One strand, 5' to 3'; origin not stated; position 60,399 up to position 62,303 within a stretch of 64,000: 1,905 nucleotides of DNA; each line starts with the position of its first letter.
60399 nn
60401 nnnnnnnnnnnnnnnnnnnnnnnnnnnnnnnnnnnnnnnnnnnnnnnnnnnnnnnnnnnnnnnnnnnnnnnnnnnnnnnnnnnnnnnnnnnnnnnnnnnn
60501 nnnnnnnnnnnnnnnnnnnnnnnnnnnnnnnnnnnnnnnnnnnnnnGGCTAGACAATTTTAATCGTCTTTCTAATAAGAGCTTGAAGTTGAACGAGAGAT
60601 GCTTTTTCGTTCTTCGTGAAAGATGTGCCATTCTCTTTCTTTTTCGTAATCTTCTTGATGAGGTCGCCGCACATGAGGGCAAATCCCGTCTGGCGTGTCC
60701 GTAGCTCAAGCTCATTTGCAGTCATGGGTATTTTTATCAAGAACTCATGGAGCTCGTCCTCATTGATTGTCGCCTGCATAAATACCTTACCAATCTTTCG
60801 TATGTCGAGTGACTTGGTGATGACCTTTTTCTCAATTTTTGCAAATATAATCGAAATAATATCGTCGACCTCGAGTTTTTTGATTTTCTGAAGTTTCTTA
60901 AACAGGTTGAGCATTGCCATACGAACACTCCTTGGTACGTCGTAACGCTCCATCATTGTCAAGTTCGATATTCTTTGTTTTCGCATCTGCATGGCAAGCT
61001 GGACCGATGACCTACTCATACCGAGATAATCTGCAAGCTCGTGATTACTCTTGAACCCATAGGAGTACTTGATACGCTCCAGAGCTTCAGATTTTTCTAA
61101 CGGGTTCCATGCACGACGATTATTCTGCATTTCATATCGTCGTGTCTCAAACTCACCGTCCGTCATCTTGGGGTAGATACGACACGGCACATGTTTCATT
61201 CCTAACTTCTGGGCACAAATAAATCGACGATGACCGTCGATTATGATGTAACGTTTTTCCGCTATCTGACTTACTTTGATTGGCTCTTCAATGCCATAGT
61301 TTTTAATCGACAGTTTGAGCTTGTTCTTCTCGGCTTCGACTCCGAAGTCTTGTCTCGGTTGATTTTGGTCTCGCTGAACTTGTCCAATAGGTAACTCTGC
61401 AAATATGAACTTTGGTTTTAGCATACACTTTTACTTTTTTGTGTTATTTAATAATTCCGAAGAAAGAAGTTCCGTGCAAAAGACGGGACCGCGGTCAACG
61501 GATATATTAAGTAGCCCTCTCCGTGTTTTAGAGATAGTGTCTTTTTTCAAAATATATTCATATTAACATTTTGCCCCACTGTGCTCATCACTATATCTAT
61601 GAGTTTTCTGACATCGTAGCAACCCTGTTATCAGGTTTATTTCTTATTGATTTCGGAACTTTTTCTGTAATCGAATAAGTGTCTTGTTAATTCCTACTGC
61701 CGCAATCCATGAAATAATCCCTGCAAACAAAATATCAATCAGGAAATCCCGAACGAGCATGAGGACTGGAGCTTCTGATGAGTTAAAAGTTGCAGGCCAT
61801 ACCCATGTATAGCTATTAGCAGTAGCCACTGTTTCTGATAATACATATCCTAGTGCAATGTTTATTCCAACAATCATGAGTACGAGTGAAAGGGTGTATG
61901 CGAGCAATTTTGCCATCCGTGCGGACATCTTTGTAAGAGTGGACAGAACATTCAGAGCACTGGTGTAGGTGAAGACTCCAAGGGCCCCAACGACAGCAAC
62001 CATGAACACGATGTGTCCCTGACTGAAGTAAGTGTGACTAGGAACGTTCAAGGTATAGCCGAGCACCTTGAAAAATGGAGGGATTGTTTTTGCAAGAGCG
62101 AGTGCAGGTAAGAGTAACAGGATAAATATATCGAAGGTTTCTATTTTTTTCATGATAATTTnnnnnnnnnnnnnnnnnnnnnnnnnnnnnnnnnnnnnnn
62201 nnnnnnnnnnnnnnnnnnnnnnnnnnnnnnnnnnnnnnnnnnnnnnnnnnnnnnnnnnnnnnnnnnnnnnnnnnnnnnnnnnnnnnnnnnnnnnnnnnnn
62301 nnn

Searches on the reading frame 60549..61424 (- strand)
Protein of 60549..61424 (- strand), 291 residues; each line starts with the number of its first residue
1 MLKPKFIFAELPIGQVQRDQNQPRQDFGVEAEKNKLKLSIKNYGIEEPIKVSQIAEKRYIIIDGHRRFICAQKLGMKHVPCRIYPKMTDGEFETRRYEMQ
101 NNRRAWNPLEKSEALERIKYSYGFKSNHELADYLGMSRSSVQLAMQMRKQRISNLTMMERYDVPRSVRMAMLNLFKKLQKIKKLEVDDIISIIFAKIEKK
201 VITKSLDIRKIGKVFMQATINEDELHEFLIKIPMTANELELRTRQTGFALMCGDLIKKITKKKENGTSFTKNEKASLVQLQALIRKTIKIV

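Call 23: search_protein_families(library=pfam, proteins=[window:60549-61424:-], max_evalue=0.01)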
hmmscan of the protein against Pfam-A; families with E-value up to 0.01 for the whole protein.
window:60549-61424:- (291 aa): 3 families
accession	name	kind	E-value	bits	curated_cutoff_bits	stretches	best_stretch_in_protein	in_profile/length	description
PF02195.25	ParB_N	-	9.6e-15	54.9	26.3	1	9-83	4-77/95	ParB N-terminal domain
PF07022.19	Phage_CI_repr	-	2.7e-06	28.1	22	1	114-142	2-30/65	Bacteriophage CI repressor helix-turn-helix domain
PF17762.8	HTH_ParB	-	0.0023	18.5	22.6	1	107-165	4-61/102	ParB HTH domain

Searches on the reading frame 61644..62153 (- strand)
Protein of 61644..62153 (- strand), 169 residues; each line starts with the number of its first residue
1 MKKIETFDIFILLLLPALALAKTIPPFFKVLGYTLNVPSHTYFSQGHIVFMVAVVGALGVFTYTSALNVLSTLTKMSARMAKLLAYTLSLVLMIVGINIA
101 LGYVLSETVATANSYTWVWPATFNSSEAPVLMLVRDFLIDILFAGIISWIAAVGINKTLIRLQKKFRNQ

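Call 23: search_protein_families(library=pfam, proteins=[window:61644-62153:-], max_evalue=0.01)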
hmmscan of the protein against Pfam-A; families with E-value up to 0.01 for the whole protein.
window:61644-62153:- (169 aa): 0 families

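Call 63: search_protein_families(library=padloc, proteins=[window:61644-62153:-], max_evalue=0.001)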
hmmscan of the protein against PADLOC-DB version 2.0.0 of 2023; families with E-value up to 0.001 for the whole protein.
window:61644-62153:- (169 aa): 0 families

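Call 100: find_encoding_contigs(protein=window:61644-62153:-, flank=10000, max_places=2)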
Protein window:61644-62153:- (169 aa): 2 contigs read that carry it; 1 place shown.
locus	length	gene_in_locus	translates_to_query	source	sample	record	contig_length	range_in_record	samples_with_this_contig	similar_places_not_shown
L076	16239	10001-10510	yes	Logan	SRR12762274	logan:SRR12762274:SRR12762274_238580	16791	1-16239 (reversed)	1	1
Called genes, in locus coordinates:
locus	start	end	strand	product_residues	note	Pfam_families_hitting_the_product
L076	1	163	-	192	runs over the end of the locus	-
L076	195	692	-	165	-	-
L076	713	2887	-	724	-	PF01751:Toprim (weak), PF13155:Toprim_2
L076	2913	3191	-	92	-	PF18903:DUF5659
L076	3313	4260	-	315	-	-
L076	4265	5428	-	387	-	-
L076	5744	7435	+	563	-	PF01555:N6_N4_Mtase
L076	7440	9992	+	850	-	PF04851:ResIII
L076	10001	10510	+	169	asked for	-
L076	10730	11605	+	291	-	PF02195:ParB_N, PF07022:Phage_CI_repr (weak)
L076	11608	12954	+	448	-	PF00239:Resolvase, PF07508:Recombinase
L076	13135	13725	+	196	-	-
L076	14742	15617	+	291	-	PF00078:RVT_1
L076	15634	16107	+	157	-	-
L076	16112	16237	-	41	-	?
